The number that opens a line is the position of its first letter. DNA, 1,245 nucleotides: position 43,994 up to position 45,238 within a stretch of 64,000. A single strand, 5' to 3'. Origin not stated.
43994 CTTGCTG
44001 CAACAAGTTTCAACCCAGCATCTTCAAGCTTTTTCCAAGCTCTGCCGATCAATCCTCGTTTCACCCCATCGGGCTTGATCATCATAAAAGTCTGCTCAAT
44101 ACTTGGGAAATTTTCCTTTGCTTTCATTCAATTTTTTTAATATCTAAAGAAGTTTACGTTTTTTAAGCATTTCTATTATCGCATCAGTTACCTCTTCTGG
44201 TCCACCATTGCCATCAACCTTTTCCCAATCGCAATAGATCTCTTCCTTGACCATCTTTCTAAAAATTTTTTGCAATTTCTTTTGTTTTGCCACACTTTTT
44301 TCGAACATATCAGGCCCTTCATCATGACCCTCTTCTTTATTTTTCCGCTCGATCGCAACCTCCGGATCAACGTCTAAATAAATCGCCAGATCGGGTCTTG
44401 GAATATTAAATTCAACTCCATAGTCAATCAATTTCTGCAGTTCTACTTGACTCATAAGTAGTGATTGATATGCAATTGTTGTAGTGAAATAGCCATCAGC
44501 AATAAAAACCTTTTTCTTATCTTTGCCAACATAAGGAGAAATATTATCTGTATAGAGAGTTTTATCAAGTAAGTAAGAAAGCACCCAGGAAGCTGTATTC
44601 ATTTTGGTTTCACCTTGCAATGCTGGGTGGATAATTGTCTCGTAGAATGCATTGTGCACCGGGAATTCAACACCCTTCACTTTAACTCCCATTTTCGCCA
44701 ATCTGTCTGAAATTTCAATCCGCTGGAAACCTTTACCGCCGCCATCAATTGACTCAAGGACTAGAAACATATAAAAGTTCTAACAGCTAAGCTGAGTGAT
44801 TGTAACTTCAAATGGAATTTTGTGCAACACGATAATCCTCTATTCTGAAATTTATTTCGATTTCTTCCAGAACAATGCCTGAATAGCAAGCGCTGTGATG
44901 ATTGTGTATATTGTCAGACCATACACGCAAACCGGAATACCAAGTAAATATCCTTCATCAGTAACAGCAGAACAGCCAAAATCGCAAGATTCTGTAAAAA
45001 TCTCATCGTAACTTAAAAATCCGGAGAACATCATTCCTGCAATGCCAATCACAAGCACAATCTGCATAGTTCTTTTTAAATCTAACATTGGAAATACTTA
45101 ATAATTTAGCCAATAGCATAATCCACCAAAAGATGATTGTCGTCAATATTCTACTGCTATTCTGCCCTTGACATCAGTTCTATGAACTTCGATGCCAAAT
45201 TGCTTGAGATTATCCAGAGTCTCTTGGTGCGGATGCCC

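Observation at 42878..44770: Tandem duplicated extended NDK paralogs next to a thymidylate-kinase-like gene with a degenerate P-loop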

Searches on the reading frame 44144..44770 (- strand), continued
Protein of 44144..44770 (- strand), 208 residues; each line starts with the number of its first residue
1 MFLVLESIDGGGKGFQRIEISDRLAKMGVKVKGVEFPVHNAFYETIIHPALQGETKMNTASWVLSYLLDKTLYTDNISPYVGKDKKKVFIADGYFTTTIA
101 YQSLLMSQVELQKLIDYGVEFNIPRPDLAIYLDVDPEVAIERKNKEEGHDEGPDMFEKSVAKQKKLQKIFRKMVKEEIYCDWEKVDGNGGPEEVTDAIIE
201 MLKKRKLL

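Call 48: search_solved_structures(query=A1, max_evalue=0.00001, show_alignments=5)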
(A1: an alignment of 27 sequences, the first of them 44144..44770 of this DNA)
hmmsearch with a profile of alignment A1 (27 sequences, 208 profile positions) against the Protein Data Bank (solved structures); distinct sequences matched with E-value up to 0.00001: 29.
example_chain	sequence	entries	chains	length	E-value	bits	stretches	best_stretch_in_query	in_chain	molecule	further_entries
2yof_A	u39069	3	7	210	6.8e-20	75.2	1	2-206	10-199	THYMIDYLATE KINASE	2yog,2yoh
2wwf_A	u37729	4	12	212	7e-20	75.1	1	2-206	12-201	THYMIDILATE KINASE, PUTATIVE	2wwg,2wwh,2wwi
3hjn_A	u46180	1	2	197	6.4e-15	58.9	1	1-204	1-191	Thymidylate kinase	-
1e9f_A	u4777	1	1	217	1.5e-12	51.2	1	2-201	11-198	THYMIDYLATE KINASE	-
4unp_A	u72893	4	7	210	2.8e-12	50.3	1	1-186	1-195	THYMIDYLATE KINASE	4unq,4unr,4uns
1g3u_A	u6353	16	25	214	3e-12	50.2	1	1-186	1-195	THYMIDYLATE KINASE | THYMIDYLATE KINASE TMK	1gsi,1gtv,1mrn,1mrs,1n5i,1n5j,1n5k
5xb5_A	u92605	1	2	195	5.6e-12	49.3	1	1-202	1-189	Thymidylate kinase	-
1e9c_A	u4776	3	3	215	7.2e-12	49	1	2-201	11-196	THYMIDYLATE KINASE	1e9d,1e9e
5xbh_A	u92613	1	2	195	9.8e-12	48.5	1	1-202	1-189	Thymidylate kinase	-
2pbr_A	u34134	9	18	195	1.3e-11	48.1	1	1-202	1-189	Thymidylate kinase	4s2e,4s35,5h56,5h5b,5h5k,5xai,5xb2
4unn_A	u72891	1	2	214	1.3e-11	48.1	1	2-186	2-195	THYMIDYLATE KINASE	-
1nmy_A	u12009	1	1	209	3.9e-11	46.5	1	2-201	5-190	similar to THYMIDYLATE KINASE (DTMP KINASE)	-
1e2d_A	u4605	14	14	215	4.4e-11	46.4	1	2-201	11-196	THYMIDYLATE KINASE | similar to THYMIDYLATE KINASE (DTMP KINASE) | Similar to deoxythymidylate kinase (thymidylate kinase)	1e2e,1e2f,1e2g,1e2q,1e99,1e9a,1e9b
2xx3_A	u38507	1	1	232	6.1e-11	45.9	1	2-198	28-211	THYMIDYLATE KINASE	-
1e98_A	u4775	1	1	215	9e-11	45.4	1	2-200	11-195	THYMIDYLATE KINASE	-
2plr_A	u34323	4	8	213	3.3e-10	43.5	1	2-201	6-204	Probable thymidylate kinase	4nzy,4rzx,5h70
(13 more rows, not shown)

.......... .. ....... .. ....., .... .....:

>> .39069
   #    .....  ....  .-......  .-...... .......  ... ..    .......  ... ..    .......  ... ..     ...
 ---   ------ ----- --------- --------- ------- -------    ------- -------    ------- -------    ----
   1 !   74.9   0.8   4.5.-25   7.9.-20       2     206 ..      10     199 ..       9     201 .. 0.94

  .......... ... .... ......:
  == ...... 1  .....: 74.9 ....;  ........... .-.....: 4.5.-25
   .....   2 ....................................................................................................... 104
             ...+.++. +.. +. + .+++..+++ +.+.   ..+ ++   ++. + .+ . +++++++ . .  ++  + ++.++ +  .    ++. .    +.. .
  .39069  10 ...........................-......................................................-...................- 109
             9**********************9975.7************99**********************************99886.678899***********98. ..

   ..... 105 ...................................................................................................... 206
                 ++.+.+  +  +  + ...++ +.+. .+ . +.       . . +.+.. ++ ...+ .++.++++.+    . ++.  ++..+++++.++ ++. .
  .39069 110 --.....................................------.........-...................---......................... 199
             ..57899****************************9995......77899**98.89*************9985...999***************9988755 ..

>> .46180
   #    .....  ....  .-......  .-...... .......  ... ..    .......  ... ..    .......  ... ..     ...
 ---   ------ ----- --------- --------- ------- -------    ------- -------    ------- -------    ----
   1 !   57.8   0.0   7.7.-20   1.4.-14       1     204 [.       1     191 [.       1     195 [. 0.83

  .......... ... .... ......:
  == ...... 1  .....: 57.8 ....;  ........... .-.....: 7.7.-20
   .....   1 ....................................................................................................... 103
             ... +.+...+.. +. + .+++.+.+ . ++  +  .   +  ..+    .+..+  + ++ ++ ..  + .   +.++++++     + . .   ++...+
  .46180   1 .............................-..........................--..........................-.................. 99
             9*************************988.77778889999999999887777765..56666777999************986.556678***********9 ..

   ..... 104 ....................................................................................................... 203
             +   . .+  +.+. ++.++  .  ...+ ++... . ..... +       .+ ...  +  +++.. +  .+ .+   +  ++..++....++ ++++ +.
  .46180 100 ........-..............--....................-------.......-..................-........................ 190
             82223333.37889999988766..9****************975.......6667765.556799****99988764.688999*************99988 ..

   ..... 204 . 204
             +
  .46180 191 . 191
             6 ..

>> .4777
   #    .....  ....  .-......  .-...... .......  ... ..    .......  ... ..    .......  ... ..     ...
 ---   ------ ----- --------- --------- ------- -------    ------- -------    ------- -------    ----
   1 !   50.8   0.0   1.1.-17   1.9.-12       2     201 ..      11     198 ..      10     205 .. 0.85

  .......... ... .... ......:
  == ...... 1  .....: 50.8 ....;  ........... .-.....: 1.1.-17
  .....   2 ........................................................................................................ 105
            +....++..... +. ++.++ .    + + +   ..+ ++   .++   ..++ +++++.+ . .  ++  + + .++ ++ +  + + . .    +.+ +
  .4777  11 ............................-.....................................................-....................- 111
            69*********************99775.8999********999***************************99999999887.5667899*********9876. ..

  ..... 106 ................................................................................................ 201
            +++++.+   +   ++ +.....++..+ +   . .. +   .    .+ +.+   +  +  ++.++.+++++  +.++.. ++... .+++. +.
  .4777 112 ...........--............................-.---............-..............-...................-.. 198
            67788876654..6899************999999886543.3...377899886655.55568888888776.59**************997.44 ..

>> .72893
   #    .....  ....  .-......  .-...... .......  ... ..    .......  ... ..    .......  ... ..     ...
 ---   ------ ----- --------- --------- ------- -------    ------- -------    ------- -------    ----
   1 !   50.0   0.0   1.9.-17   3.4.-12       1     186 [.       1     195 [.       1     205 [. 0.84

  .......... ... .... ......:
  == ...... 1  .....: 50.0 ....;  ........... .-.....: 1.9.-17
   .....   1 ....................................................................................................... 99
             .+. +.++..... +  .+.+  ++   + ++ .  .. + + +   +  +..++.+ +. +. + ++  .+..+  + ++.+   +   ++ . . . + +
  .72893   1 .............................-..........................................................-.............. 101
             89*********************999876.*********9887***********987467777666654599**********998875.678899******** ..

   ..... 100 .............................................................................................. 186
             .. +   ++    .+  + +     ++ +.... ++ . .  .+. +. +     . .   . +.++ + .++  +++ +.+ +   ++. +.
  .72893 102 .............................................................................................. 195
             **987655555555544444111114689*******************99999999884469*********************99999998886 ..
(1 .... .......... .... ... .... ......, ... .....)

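Call 58: list_cluster_members(proteins=[P0368, P0371, P0375, P0377, P0363, P0364, P0366, P0017, P0074, P0094])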
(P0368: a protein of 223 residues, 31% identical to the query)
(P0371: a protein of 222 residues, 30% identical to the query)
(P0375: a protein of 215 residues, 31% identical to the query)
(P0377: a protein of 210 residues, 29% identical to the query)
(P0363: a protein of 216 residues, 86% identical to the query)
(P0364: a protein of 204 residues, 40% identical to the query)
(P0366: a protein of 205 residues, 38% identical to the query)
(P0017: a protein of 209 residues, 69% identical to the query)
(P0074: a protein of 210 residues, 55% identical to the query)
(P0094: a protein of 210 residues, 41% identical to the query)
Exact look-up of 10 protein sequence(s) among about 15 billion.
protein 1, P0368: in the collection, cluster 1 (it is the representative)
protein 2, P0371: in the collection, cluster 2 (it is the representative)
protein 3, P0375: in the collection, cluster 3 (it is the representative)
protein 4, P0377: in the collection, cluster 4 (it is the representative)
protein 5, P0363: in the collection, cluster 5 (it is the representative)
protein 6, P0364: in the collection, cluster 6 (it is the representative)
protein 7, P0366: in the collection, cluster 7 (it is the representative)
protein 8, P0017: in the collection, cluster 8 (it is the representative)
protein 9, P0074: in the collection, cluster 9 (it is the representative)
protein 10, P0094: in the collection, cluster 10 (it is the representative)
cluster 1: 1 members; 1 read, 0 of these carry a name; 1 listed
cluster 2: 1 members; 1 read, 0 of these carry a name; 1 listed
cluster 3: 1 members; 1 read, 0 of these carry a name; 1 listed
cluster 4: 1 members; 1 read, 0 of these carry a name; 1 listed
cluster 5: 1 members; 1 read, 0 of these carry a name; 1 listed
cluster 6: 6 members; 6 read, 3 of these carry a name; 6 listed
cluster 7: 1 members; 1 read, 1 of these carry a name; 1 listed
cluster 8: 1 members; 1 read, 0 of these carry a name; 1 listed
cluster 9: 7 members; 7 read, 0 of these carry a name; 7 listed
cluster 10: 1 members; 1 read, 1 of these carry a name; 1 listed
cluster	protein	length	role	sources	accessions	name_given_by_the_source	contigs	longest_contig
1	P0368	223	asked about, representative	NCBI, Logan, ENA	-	-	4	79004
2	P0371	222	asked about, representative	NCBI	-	-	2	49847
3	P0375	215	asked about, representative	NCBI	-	-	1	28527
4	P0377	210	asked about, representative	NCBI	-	-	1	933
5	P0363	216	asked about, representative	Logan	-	-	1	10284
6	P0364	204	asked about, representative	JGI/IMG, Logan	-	dTMP kinase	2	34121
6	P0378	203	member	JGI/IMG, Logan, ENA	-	dTMP kinase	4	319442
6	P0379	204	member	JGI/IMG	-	dTMP kinase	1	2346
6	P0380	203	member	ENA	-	-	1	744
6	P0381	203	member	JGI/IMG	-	-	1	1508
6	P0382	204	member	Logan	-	-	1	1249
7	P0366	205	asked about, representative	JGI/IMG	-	dTMP kinase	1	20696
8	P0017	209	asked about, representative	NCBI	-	-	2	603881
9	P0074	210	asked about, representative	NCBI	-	-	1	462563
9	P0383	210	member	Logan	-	-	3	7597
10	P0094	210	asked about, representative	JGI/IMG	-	dTMP kinase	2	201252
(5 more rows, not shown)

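Call 61: search_protein_families(library=pfam, proteins=[P0116, P0142, P0134, P0240, P0099, P0108, P0131], max_evalue=0.001)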
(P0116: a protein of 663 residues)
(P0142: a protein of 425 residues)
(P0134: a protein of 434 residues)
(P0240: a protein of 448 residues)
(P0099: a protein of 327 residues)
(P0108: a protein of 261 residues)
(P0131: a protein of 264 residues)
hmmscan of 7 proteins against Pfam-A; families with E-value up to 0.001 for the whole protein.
P0116 (663 aa): 20 families
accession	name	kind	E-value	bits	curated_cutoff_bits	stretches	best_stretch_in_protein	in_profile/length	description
PF00406.28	ADK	-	1.5e-92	308.1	26.8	2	440-633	1-149/151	Adenylate kinase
PF13207.12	AAA_17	-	1.4e-46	158.6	27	2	441-559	1-124/136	AAA domain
PF02223.23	Thymidylate_kin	-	2.5e-34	119.1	27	1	9-193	1-185/185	Thymidylate kinase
PF05191.20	ADK_lid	-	4.6e-27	94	26.6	2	337-372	1-36/36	Adenylate kinase, active site lid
PF13238.12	AAA_18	-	7.5e-17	62.4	29.4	2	438-561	1-115/128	AAA domain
PF13521.12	AAA_28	-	1.1e-12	48.9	27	1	7-150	2-141/164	AAA domain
PF13671.12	AAA_33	-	3e-10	41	27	1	215-338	2-119/143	AAA domain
PF02224.24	Cytidylate_kin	-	9.8e-09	35.7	26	1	440-471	3-34/211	Cytidylate kinase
PF06414.18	Zeta_toxin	-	4.9e-08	33.1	22.3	0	209-338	12-144/199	Zeta toxin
PF01712.25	dNK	-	8.2e-08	32.7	27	1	7-199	1-200/203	Deoxynucleoside kinase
PF06068.19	TIP49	-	1.3e-07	31.5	23.8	0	415-478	32-97/347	TIP49 P-loop domain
PF20720.3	nSTAND3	-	9.1e-06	25.9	27.2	0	428-459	10-41/155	Novel STAND NTPase 3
PF00004.35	AAA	-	2.3e-05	25.3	21.2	0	438-470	1-35/131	ATPase family associated with various cellular activities (AAA)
PF01155.25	HypA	-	5.2e-05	23.7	28.9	0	529-607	42-102/112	Hydrogenase/urease nickel incorporation, metallochaperone, hypA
PF07728.20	AAA_5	-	7.9e-05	23.1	22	0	438-460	2-24/139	AAA domain (dynein-related subfamily)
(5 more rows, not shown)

P0142 (425 aa): 7 families
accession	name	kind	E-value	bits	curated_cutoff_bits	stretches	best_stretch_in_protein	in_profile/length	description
PF00406.28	ADK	-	2.4e-49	167.8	26.8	1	209-392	1-150/151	Adenylate kinase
PF02223.23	Thymidylate_kin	-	1.6e-34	119.7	27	1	9-193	1-185/185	Thymidylate kinase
PF13207.12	AAA_17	-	4e-25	89.1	27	1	210-329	1-122/136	AAA domain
PF05191.20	ADK_lid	-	7.3e-18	64.6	26.6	1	329-364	1-36/36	Adenylate kinase, active site lid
PF13521.12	AAA_28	-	3.3e-08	34.4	27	1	7-166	2-148/164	AAA domain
PF13238.12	AAA_18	-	8.9e-08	33.1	29.4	1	207-330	1-112/128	AAA domain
PF06414.18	Zeta_toxin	-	1.3e-05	25.2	22.3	1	206-330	18-144/199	Zeta toxin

P0134 (434 aa): 14 families
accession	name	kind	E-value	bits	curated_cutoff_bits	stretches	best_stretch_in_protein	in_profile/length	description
PF02223.23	Thymidylate_kin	-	8.4e-57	192.3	27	2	8-194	1-185/185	Thymidylate kinase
PF13521.12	AAA_28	-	4.5e-07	30.7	27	0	6-164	2-151/164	AAA domain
PF13401.12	AAA_22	-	1.9e-06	28.7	27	0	207-257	4-55/130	AAA domain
PF24883.2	NPHP3_N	-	2.7e-06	28.1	24.8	0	198-269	12-85/164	Nephrocystin 3, N-terminal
PF00448.28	SRP54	-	6e-06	26.5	22.7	0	6-46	4-43/196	SRP54-type protein, GTPase domain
PF13671.12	AAA_33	-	2e-05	25.3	27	0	7-167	3-141/143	AAA domain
PF13173.12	AAA_14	-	4.2e-05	24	27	0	6-50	5-47/129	AAA domain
PF13245.12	AAA_19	-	4.4e-05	24.1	25.1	0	132-184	48-99/134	AAA domain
PF20720.3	nSTAND3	-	7e-05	23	27.2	0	203-249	12-58/155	Novel STAND NTPase 3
PF03308.22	MeaB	-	0.00017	21.2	23.1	0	193-242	18-67/273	Methylmalonyl Co-A mutase-associated GTPase MeaB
PF13238.12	AAA_18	-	0.00024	22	29.4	0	7-150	2-117/128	AAA domain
PF01583.26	APS_kinase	-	0.00055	20.4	21.1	0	208-243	2-37/152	Adenylylsulphate kinase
PF00005.33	ABC_tran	-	0.00089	20.3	25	0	206-240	9-43/137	ABC transporter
PF03976.20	PPK2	-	0.00099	19.2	22.3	0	192-246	16-69/229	Polyphosphate kinase 2 (PPK2)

P0240 (448 aa): 4 families
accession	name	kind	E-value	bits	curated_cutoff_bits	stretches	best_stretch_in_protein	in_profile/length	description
PF02223.23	Thymidylate_kin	-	4e-59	199.9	27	2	10-194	1-185/185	Thymidylate kinase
PF13521.12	AAA_28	-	1.2e-07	32.5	27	1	8-169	2-148/164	AAA domain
PF13238.12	AAA_18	-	1.3e-05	26.1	29.4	0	8-154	1-119/128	AAA domain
PF13207.12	AAA_17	-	0.00084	20.1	27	0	12-149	2-124/136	AAA domain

P0099 (327 aa): 2 families
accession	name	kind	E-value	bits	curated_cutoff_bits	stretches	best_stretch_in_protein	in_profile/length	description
PF05343.19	Peptidase_M42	-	7.3e-32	111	23.2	1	13-174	64-230/292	M42 glutamyl aminopeptidase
PF02223.23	Thymidylate_kin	-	4e-09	36.9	27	1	169-315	46-185/185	Thymidylate kinase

P0108 (261 aa): 2 families
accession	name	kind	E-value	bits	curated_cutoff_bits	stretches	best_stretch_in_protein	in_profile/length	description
PF02223.23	Thymidylate_kin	-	2.3e-36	125.7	27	1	68-254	1-185/185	Thymidylate kinase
PF01712.25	dNK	-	6.2e-06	26.6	27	1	66-257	1-197/203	Deoxynucleoside kinase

P0131 (264 aa): 2 families
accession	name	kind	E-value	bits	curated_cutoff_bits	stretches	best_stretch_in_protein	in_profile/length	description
PF02223.23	Thymidylate_kin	-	2.6e-31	109.2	27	1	59-246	1-185/185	Thymidylate kinase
PF01712.25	dNK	-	1.7e-07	31.6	27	1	58-241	2-186/203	Deoxynucleoside kinase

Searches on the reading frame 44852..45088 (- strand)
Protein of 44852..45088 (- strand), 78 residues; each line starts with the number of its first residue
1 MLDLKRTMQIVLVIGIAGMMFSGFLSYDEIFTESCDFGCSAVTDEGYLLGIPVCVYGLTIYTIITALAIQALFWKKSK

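Call 61: search_protein_families(library=pfam, proteins=[window:44852-45088:-], max_evalue=0.001)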
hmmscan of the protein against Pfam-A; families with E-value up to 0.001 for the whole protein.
window:44852-45088:- (78 aa): 1 family
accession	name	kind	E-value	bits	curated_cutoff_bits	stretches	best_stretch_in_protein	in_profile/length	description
PF07884.19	VKOR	-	1.9e-06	28.5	27.5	1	10-73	2-78/134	Vitamin K epoxide reductase family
